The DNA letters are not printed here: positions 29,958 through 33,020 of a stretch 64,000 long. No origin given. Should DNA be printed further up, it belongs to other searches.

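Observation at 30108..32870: Orphan zinc-hook Rad50/SbcC-like ATPase next to the vapBC/remnant islet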

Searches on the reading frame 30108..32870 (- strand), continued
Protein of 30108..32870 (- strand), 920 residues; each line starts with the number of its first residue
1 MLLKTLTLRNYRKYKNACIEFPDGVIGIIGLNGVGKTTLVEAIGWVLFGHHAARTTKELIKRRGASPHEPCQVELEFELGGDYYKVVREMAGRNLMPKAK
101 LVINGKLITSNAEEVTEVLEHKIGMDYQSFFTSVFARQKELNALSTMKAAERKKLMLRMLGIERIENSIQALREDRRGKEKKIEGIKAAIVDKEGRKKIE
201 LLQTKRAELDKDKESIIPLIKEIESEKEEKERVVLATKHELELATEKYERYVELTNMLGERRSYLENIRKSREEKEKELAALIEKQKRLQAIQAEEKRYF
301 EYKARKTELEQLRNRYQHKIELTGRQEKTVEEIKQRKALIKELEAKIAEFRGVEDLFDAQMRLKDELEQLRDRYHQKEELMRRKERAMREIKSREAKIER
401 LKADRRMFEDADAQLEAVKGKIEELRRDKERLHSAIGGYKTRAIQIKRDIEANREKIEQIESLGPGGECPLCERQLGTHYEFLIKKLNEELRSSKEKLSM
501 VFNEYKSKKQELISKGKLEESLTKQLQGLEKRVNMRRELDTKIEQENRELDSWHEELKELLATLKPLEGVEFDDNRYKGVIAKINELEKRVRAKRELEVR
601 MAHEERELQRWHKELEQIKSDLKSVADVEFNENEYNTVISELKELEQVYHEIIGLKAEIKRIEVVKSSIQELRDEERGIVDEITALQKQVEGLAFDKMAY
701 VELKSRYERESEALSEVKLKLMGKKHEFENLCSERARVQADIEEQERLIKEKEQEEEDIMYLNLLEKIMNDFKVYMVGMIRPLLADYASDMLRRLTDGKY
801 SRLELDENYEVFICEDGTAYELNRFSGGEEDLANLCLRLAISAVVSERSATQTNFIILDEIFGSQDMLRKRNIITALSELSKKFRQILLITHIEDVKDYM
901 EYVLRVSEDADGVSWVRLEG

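Call 38: search_protein_families(library=ncbifam, proteins=[P0114, P0089, P0102, L080:10001-12403:+, L078:10001-12415:+, P0122, L080:8883-9989:+, L001:7877-8677:+], max_evalue=1e-10)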
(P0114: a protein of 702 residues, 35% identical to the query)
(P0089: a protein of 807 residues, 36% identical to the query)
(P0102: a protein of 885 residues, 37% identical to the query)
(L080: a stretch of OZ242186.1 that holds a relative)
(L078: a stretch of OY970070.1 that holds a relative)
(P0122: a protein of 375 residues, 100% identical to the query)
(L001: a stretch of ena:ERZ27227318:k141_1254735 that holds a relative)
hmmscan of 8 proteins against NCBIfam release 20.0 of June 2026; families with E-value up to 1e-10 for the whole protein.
P0114 (702 aa): 13 families
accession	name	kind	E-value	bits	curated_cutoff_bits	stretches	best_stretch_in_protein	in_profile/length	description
NF003034.1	PRK03918.1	equivalog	1e-48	166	700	2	1-355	1-343/878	DNA double-strand break repair ATPase Rad50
NF002244.0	PRK01156.1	equivalog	4.7e-42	144.1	847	2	1-355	1-334/895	DNA double-strand break repair ATPase Rad50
NF002572.0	PRK02224.1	equivalog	2.3e-40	138.7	1087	2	1-167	1-166/888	DNA double-strand break repair ATPase Rad50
NF041035.1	Rad50_Halo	equivalog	1.5e-38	132.8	1000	1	1-167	1-166/883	DNA double-strand break repair ATPase Rad50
TIGR00618.1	sbcc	subfamily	2.6e-37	128.3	478.5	2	5-188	5-202/1043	exonuclease subunit SbcC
NF041034.1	Rad50_Sulf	equivalog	4.9e-31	107.4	1000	1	1-144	1-138/872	DNA double-strand break repair ATPase Rad50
NF045487.1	ASRP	equivalog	3.1e-25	88.8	300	1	14-663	5-582/593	archaea-specific SMC-related protein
NF041751.2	sbcc_Staph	equivalog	1.6e-19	69.5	920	1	5-454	5-459/1007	exonuclease subunit SbcC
TIGR03185.1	DNA_S_dndD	equivalog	7.9e-17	61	245.85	1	1-456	1-458/650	DNA sulfur modification protein DndD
NF053563.1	Rkd4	equivalog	6.7e-15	54.3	860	1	3-240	3-237/747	arcadin-4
TIGR02168.1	SMC_prok_B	equivalog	1.3e-14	53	567.35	0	170-457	693-980/1181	chromosome segregation protein SMC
TIGR00611.2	recf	equivalog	1.2e-13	51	172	0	3-94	1-89/339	DNA replication/repair protein RecF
TIGR02169.1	SMC_prok_A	equivalog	2e-11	42.4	729.4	0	3-522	2-511/1165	chromosome segregation protein SMC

P0089 (807 aa): 8 families
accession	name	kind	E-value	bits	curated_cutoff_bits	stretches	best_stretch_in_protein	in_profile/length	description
NF003034.1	PRK03918.1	equivalog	1.7e-57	195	700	2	1-535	1-565/878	DNA double-strand break repair ATPase Rad50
NF002572.0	PRK02224.1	equivalog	1.8e-33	115.9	1087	1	1-288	1-267/888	DNA double-strand break repair ATPase Rad50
TIGR00618.1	sbcc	subfamily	2.7e-33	115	478.5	2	1-399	1-407/1043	exonuclease subunit SbcC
NF041035.1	Rad50_Halo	equivalog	2.1e-29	102.5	1000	1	1-284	1-263/883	DNA double-strand break repair ATPase Rad50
NF002244.0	PRK01156.1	equivalog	1.5e-26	92.8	847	1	1-405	1-380/895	DNA double-strand break repair ATPase Rad50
NF041034.1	Rad50_Sulf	equivalog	5.5e-26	90.7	1000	1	423-795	469-859/872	DNA double-strand break repair ATPase Rad50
TIGR02168.1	SMC_prok_B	equivalog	2.6e-14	52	567.35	0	15-52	15-51/1181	chromosome segregation protein SMC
NF045487.1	ASRP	equivalog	2.4e-11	43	300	0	519-768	338-583/593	archaea-specific SMC-related protein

P0102 (885 aa): 14 families
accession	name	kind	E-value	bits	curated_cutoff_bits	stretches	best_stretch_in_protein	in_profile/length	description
NF003034.1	PRK03918.1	equivalog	2.6e-80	270.5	700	1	1-883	1-877/878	DNA double-strand break repair ATPase Rad50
NF041034.1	Rad50_Sulf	equivalog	1.8e-59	201.5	1000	1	1-881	1-866/872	DNA double-strand break repair ATPase Rad50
NF002244.0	PRK01156.1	equivalog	9.6e-43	146.4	847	1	2-861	2-872/895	DNA double-strand break repair ATPase Rad50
NF002572.0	PRK02224.1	equivalog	1.9e-42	145.6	1087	1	1-863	1-858/888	DNA double-strand break repair ATPase Rad50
NF041035.1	Rad50_Halo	equivalog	2.3e-42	145.4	1000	1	1-862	1-857/883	DNA double-strand break repair ATPase Rad50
TIGR00618.1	sbcc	subfamily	3.5e-38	131.2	478.5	2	1-286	1-284/1043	exonuclease subunit SbcC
NF045487.1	ASRP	equivalog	4.4e-22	78.4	300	0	588-846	329-583/593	archaea-specific SMC-related protein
TIGR02168.1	SMC_prok_B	equivalog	4.1e-21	74.5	567.35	0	3-46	2-46/1181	chromosome segregation protein SMC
NF053563.1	Rkd4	equivalog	8.3e-18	63.9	860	0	2-485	2-468/747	arcadin-4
NF045780.1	TrlF_fam_ATP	equivalog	2.7e-17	62.8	350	1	14-440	300-708/944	TrlF family AAA-like ATPase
TIGR02169.1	SMC_prok_A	equivalog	1.3e-16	59.6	729.4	1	5-439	4-434/1165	chromosome segregation protein SMC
NF041751.2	sbcc_Staph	equivalog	2.4e-15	55.6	920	0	764-866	892-990/1007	exonuclease subunit SbcC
TIGR00611.2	recf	equivalog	2.6e-13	49.9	172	1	3-66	1-64/339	DNA replication/repair protein RecF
NF007600.2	PRK10246.1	equivalog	1.2e-11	43.4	750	0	782-875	943-1033/1047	exonuclease subunit SbcC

L080:10001-12403:+ (801 aa): 11 families
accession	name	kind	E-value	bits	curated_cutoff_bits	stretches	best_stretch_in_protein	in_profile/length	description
NF002244.0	PRK01156.1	equivalog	9.2e-44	149.8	847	1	1-289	1-279/895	DNA double-strand break repair ATPase Rad50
NF002572.0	PRK02224.1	equivalog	2.6e-42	145.1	1087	2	1-168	1-165/888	DNA double-strand break repair ATPase Rad50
NF003034.1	PRK03918.1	equivalog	7.8e-42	143.2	700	2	1-357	1-358/878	DNA double-strand break repair ATPase Rad50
NF041035.1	Rad50_Halo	equivalog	7e-41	140.5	1000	2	1-168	1-165/883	DNA double-strand break repair ATPase Rad50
NF041034.1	Rad50_Sulf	equivalog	2e-36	125.2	1000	1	1-399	1-375/872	DNA double-strand break repair ATPase Rad50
TIGR00618.1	sbcc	subfamily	1.9e-29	102.3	478.5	2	5-375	5-403/1043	exonuclease subunit SbcC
NF045487.1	ASRP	equivalog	3.8e-24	85.2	300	2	222-569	119-454/593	archaea-specific SMC-related protein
NF053563.1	Rkd4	equivalog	7e-18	64.1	860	1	3-710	3-705/747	arcadin-4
NF045780.1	TrlF_fam_ATP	equivalog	3.2e-17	62.5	350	1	4-399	291-682/944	TrlF family AAA-like ATPase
TIGR02168.1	SMC_prok_B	equivalog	1.5e-14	52.8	567.35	0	3-47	2-47/1181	chromosome segregation protein SMC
TIGR00611.2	recf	equivalog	1.4e-11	44.1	172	1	3-117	1-110/339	DNA replication/repair protein RecF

L078:10001-12415:+ (805 aa): 8 families
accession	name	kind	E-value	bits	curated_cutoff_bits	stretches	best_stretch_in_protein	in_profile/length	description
NF003034.1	PRK03918.1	equivalog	7e-44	150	700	2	1-320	1-314/878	DNA double-strand break repair ATPase Rad50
TIGR00618.1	sbcc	subfamily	2.5e-35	121.8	478.5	2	1-273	1-286/1043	exonuclease subunit SbcC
NF002572.0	PRK02224.1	equivalog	5.4e-34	117.6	1087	2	1-281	1-274/888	DNA double-strand break repair ATPase Rad50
NF041034.1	Rad50_Sulf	equivalog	1.7e-33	115.5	1000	1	1-328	1-313/872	DNA double-strand break repair ATPase Rad50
NF041035.1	Rad50_Halo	equivalog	2.4e-33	115.6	1000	2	1-163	1-160/883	DNA double-strand break repair ATPase Rad50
NF002244.0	PRK01156.1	equivalog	2.7e-31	108.5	847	1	1-274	1-265/895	DNA double-strand break repair ATPase Rad50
NF045487.1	ASRP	equivalog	9.1e-16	57.6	300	1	241-564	132-447/593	archaea-specific SMC-related protein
TIGR00611.2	recf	equivalog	2.2e-11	43.5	172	0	3-49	1-47/339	DNA replication/repair protein RecF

P0122 (375 aa): 7 families
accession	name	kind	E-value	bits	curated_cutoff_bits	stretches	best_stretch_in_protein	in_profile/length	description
NF041031.1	Mre11_Sulfo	equivalog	2.4e-39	135.6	500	1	2-370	1-361/374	DNA double-strand break repair protein Mre11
NF041030.1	Mre11_Halo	equivalog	2.2e-25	89.6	550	1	2-293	3-270/361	DNA double-strand break repair protein Mre11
NF041029.1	Mre11_Pyroc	equivalog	6.1e-25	87.9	600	1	1-114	1-106/438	DNA double-strand break repair protein Mre11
TIGR00619.1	sbcd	subfamily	8.8e-25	87.9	77.65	1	1-94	1-88/252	exonuclease subunit SbcD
NF041753.2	sbcd_Staph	equivalog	1.2e-20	73.7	480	1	1-364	1-366/375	exonuclease subunit SbcD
NF008206.2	PRK10966.1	equivalog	3.2e-19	69.3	450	0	195-293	220-316/380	exonuclease subunit SbcD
NF041754.1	sbcd_Bac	equivalog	1.2e-16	60.9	750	0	1-102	1-96/390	exonuclease subunit SbcD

L080:8883-9989:+ (369 aa): 7 families
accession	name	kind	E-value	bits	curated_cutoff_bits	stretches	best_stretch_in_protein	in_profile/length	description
NF041031.1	Mre11_Sulfo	equivalog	2.6e-39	135.5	500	1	2-359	1-355/374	DNA double-strand break repair protein Mre11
TIGR00619.1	sbcd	subfamily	6.3e-27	95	77.65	1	1-99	1-92/252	exonuclease subunit SbcD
NF041030.1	Mre11_Halo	equivalog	1.3e-22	80.5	550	1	2-274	3-255/361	DNA double-strand break repair protein Mre11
NF008206.2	PRK10966.1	equivalog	9.1e-18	64.5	450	0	190-279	219-308/380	exonuclease subunit SbcD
NF041753.2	sbcd_Staph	equivalog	6.5e-17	61.4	480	0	1-94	1-87/375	exonuclease subunit SbcD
NF041029.1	Mre11_Pyroc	equivalog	4.5e-16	58.7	600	1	1-108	1-99/438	DNA double-strand break repair protein Mre11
NF041754.1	sbcd_Bac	equivalog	1.1e-15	57.8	750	0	1-99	1-92/390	exonuclease subunit SbcD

L001:7877-8677:+ (267 aa): 2 families
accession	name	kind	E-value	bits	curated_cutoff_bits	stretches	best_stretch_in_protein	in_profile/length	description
TIGR00024.1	SbcD_rel_arch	hypoth_equivalog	5.3e-40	137.5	115.2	1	27-257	15-218/224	putative phosphoesterase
TIGR04123.1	P_estr_lig_assc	hypoth_equivalog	1.6e-27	96.3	150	1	21-223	15-195/207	ligase-associated DNA damage response endonuclease PdeM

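Call 50: search_protein_representatives(alignment_id=A4)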
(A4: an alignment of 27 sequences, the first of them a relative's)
Query: 27 sequences, 379 profile positions. Proteins with E-value up to 0.001 (for the whole library): 14362; up to 1e-10: 4867; up to 1e-30: 519. The best 150 are listed.
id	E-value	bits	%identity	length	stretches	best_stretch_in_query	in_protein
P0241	1.9e-192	656.3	-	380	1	1-379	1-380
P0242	4.6e-145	500.3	-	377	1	1-374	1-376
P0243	2.3e-137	475.0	-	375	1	1-376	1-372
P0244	5.4e-130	450.7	-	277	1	1-275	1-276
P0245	2.2e-129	448.6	-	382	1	1-376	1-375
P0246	5.7e-129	447.3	-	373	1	1-371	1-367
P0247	2.0e-124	432.4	-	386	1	2-374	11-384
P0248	5.0e-124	431.0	-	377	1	1-374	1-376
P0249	1.0e-122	426.7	-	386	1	1-376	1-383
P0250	1.5e-121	422.9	-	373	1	1-373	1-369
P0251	2.6e-121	422.1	-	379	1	1-371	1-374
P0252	1.6e-119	416.2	-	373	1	1-371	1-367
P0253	1.3e-111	390.1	-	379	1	1-372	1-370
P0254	1.3e-110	386.9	-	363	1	1-370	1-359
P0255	6.7e-110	384.5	-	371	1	1-371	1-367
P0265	1.3e-102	360.5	-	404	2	130-378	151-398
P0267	1.4e-99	350.5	-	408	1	2-378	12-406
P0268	1.9e-98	346.8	-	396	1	1-372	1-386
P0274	9.2e-95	334.7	-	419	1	1-356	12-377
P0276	2.8e-94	333.1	-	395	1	2-372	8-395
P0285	8.0e-91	321.7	-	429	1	1-369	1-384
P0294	5.0e-87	309.3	-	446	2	2-267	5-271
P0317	1.5e-72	261.6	-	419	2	2-242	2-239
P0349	1.1e-60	222.5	-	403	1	3-344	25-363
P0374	1.2e-54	202.7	-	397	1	1-376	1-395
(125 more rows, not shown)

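Call 53: predict_structure(alignment_id=A3)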
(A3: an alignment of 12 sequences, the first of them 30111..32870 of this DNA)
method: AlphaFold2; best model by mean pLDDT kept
length: 920 residues; sequences in the alignment: 12
mean_pLDDT: 70.6   pTM: 0.33
mean pLDDT of the five models: 70.6, 70.5, 70.3, 69.8, 66.1
residues with pLDDT >= 90: 39; 70-90: 530; 50-70: 180; < 50: 171
segments of 3 or more residues with pLDDT < 50: 1-64, 795-831, 840-865, 871-873, 879-884, 903-905, 907-913, 915-920
pLDDT, mean of each block of 10 residues (from residue 1): 35 43 38 39 38 39 50 60 69 62 80 80 72 53 51 59 70 84 86 85 89 88 89 87 84 82 83 84 82 79 78 77 77 77 69 55 58 71 81 86 85 86 89 88 88 85 72 70 85 91 92 89 89 87 86 83 68 55 62 72 79 79 72 77 79 79 84 86 86 82 87 85 86 87 89 88 80 65 55 45 28 31 40 50 44 41 48 50 49 55 50 44
secondary structure, 60 per line:
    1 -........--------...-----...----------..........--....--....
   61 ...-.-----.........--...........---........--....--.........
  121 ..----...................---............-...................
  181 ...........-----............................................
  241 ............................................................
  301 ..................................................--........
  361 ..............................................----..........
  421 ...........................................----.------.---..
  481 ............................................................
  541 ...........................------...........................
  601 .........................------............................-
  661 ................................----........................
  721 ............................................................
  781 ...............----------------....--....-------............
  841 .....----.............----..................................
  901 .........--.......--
elements in order (helices of 4 or more, strands of 3 or more residues): H2-9 E18-20 E26-28 H39-48 H51-54 H57-63 E71-79 E82-92 E96-103 E106-109 H112-122 H127-145 H149-160 H162-190 H198-350 H353-406 H411-463 H479-567 H574-625 H632-659 H661-692 H697-795 E812-815 E818-821 H829-845 H850-862 H867-903 E904-909 E912-918
